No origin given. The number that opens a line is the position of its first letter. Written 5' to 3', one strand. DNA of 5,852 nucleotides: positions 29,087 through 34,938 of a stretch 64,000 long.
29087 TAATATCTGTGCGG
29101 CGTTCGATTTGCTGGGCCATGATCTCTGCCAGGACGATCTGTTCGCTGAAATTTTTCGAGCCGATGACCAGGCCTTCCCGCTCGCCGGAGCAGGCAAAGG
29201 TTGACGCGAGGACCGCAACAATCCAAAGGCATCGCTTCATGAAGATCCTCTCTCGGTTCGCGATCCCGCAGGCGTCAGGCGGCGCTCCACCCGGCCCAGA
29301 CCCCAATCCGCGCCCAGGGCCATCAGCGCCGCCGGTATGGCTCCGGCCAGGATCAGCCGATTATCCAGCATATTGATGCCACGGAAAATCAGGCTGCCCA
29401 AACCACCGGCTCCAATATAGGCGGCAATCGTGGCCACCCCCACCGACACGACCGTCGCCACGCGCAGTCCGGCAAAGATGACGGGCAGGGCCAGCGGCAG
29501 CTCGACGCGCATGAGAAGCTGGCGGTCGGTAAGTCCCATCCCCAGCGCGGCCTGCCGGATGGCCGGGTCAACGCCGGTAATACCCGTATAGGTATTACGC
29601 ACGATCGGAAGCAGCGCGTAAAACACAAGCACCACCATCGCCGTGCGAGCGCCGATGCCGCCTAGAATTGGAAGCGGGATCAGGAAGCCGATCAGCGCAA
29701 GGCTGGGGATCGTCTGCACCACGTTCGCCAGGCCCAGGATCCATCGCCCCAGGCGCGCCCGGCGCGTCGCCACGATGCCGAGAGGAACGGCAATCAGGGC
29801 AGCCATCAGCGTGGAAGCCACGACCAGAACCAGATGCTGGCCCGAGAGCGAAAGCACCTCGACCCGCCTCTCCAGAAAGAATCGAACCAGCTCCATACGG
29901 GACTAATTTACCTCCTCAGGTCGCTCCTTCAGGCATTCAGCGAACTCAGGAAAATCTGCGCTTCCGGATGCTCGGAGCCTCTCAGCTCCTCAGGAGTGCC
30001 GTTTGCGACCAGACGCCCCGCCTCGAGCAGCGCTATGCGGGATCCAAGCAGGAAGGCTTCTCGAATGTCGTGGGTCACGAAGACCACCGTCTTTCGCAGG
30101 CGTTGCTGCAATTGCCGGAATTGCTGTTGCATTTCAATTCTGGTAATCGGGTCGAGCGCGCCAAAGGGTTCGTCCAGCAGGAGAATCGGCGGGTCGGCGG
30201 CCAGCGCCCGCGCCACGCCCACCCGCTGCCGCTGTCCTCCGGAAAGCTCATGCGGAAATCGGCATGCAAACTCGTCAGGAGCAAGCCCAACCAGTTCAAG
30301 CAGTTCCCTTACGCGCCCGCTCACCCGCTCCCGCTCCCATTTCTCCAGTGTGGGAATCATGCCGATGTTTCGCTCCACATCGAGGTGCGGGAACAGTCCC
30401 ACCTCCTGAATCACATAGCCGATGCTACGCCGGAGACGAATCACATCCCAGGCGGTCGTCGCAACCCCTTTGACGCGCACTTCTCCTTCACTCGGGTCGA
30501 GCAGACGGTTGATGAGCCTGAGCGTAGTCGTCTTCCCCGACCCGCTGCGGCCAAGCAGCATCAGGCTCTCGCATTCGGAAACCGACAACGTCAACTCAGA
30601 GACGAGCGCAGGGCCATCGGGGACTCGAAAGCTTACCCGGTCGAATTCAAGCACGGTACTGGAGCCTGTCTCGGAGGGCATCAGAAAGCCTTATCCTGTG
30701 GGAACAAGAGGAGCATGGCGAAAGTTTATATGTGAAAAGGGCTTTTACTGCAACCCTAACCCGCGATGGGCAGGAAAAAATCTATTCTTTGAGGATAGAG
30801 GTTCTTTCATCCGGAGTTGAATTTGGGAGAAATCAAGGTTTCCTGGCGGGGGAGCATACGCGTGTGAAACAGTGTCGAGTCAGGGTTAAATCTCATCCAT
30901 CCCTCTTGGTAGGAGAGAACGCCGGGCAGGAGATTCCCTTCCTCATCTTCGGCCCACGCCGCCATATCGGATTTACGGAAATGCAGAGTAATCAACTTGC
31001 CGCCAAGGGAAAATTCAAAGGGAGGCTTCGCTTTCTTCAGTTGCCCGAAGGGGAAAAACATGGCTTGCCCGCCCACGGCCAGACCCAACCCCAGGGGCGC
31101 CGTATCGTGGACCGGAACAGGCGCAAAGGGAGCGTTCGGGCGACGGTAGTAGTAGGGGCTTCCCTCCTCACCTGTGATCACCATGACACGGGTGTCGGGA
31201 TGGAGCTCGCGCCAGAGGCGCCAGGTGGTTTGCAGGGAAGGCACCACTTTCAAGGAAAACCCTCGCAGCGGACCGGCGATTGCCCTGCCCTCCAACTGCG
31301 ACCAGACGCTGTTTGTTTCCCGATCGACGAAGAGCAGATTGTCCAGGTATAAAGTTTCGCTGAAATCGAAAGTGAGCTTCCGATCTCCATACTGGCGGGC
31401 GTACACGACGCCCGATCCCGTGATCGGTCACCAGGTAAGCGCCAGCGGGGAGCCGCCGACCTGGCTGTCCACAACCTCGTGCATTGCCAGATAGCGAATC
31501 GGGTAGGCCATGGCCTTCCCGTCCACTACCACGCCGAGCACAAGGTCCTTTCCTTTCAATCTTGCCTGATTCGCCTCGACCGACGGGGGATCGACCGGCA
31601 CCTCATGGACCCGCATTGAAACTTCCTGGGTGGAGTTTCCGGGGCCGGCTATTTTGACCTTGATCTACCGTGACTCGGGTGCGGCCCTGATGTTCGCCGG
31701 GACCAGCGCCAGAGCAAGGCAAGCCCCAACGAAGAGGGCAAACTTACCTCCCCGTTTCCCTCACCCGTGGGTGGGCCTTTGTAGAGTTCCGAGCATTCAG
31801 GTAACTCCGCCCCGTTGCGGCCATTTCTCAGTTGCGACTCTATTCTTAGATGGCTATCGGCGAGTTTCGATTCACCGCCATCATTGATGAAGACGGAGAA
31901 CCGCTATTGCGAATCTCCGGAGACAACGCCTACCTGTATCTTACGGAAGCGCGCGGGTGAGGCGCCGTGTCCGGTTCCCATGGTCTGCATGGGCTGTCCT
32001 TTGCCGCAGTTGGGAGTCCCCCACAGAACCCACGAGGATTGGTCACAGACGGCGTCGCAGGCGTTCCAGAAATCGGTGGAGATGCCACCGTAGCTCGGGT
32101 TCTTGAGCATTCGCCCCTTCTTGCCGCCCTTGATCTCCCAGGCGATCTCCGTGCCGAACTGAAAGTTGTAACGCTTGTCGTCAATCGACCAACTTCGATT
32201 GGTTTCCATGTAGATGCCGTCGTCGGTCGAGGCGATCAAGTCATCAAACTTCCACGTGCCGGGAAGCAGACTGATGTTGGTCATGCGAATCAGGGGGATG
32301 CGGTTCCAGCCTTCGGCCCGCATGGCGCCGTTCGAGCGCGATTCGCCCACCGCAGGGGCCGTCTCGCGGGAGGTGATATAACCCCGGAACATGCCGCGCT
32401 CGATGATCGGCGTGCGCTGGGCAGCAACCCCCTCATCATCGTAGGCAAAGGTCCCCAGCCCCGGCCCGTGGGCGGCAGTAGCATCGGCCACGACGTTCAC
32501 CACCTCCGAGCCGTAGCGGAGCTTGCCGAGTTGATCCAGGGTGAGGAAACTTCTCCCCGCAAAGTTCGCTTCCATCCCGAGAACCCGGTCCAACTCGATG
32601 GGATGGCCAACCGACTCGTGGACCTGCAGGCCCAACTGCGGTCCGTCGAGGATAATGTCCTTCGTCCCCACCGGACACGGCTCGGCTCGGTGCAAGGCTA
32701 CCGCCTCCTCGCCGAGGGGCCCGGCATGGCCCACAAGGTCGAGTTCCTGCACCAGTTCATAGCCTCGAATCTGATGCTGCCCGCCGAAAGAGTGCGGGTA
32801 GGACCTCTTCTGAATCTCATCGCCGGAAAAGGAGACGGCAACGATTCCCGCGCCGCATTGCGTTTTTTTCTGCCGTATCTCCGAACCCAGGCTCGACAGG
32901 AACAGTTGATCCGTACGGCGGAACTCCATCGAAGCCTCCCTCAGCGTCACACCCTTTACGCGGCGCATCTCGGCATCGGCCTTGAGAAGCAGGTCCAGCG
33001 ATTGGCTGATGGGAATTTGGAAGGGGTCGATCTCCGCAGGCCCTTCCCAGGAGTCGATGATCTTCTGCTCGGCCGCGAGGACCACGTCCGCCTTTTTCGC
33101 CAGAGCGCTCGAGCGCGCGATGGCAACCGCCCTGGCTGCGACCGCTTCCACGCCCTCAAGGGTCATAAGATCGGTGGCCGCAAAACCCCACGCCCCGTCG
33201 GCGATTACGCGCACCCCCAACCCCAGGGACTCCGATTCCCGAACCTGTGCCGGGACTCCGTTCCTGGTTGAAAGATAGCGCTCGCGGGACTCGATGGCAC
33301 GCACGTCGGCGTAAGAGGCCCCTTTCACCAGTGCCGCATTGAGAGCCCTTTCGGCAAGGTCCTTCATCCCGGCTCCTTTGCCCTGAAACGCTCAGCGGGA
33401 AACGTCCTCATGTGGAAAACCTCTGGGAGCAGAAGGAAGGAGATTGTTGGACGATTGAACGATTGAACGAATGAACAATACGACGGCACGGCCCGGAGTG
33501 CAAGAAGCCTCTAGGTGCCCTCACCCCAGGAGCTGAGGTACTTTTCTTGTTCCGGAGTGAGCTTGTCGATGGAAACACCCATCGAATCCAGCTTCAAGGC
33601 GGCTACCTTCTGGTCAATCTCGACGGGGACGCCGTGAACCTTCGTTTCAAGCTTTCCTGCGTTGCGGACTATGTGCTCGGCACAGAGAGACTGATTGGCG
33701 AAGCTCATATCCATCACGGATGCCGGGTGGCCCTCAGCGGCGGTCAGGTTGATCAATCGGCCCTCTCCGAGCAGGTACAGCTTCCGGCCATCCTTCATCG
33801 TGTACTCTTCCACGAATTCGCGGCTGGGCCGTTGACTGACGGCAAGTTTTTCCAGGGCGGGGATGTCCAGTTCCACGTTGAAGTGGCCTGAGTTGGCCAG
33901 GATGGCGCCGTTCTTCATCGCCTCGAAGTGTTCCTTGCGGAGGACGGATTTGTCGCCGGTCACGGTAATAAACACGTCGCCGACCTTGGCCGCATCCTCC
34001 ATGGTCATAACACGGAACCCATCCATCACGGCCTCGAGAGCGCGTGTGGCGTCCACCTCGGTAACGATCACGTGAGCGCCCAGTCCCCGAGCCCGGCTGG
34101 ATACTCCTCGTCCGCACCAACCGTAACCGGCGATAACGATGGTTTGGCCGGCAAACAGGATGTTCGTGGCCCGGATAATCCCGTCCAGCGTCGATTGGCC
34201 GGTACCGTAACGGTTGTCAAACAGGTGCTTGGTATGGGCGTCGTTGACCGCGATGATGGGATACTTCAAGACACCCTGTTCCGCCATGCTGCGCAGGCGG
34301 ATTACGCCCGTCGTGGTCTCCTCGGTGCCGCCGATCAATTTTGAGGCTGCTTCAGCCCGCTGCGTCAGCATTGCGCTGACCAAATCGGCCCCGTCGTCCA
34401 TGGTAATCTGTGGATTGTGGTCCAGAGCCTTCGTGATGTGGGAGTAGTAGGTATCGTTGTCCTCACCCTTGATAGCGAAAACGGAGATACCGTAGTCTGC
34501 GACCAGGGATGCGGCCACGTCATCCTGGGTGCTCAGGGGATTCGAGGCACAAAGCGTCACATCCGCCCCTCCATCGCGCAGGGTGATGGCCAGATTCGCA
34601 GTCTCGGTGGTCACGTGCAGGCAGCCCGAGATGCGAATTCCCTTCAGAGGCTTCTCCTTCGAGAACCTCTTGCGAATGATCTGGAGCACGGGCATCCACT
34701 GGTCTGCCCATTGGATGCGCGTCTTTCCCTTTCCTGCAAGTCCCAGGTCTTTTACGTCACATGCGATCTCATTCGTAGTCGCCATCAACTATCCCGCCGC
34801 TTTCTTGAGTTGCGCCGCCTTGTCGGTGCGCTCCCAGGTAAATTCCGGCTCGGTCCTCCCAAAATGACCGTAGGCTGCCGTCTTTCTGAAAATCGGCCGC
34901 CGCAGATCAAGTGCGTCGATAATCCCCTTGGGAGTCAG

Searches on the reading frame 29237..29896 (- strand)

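Call 70: search_protein_families(library=pfam, proteins=[window:29237-29896:-], max_evalue=0.00001)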
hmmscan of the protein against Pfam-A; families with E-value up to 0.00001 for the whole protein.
window:29237-29896:- (219 aa): 1 family
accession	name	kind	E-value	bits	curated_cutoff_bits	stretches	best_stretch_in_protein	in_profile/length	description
PF00528.27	BPD_transp_1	-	7e-23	81.7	26.4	1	36-207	1-182/184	Binding-protein-dependent transport system inner membrane component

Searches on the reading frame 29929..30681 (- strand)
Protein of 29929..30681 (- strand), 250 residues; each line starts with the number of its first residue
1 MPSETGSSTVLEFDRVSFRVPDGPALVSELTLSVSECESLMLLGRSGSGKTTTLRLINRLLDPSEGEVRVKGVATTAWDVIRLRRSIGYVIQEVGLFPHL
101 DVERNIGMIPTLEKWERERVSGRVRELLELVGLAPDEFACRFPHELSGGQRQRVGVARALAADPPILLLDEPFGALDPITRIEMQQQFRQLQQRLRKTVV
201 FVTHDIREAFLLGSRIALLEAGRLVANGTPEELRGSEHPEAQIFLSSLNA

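Call 70: search_protein_families(library=pfam, proteins=[window:29929-30681:-], max_evalue=0.00001)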
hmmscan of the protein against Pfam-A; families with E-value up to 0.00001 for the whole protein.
window:29929-30681:- (250 aa): 2 families
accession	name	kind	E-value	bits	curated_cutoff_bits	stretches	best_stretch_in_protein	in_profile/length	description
PF00005.33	ABC_tran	-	8.8e-33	114.3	25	1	28-173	2-136/137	ABC transporter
PF13304.12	AAA_21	-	1.3e-06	29.1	27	0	144-205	236-299/304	AAA domain, putative AbiEii toxin, Type IV TA system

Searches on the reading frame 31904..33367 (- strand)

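Call 70: search_protein_families(library=pfam, proteins=[window:31904-33367:-], max_evalue=0.00001)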
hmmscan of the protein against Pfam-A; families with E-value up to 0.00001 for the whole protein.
window:31904-33367:- (487 aa): 3 families
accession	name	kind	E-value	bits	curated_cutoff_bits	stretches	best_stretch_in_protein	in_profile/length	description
PF19289.4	PmbA_TldD_3rd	-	8.4e-34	117.1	22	1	235-456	3-203/220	PmbA/TldA metallopeptidase C-terminal domain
PF01523.21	PmbA_TldD_1st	-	1.4e-15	57.6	20.9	1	20-84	1-65/65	PmbA/TldA metallopeptidase domain 1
PF19290.4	PmbA_TldD_2nd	-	3.4e-08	34.4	20.9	0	114-224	2-103/109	PmbA/TldA metallopeptidase central domain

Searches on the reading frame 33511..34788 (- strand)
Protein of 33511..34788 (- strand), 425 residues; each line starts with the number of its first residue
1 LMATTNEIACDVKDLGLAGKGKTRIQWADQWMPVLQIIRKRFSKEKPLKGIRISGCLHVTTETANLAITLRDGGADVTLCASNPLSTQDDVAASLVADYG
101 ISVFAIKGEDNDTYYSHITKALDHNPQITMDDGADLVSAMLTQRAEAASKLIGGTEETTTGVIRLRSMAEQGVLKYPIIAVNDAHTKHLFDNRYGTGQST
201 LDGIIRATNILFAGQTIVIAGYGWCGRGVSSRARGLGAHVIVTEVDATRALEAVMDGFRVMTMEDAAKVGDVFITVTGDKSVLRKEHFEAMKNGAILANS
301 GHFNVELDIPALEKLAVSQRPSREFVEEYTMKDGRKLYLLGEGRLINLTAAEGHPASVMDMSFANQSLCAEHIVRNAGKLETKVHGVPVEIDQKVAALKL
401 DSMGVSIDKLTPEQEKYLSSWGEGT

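Call 70: search_protein_families(library=pfam, proteins=[window:33511-34788:-], max_evalue=0.00001)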
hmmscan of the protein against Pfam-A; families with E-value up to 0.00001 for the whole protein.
window:33511-34788:- (425 aa): 4 families
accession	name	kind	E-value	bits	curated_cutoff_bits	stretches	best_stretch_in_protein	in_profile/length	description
PF05221.23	AdoHcyase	-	1.3e-62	212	25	2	11-143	3-139/299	S-adenosyl-L-homocysteine hydrolase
PF00670.27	AdoHcyase_NAD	-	2.4e-51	174.5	27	1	192-352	1-161/162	S-adenosyl-L-homocysteine hydrolase, NAD binding domain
PF07991.19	KARI_N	-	9.7e-10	38.7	20.6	1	213-308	3-102/165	Acetohydroxy acid isomeroreductase, NADPH-binding domain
PF02826.25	2-Hacid_dh_C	-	1.5e-08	34.7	25.1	1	212-301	34-127/178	D-isomer specific 2-hydroxyacid dehydrogenase, NAD binding domain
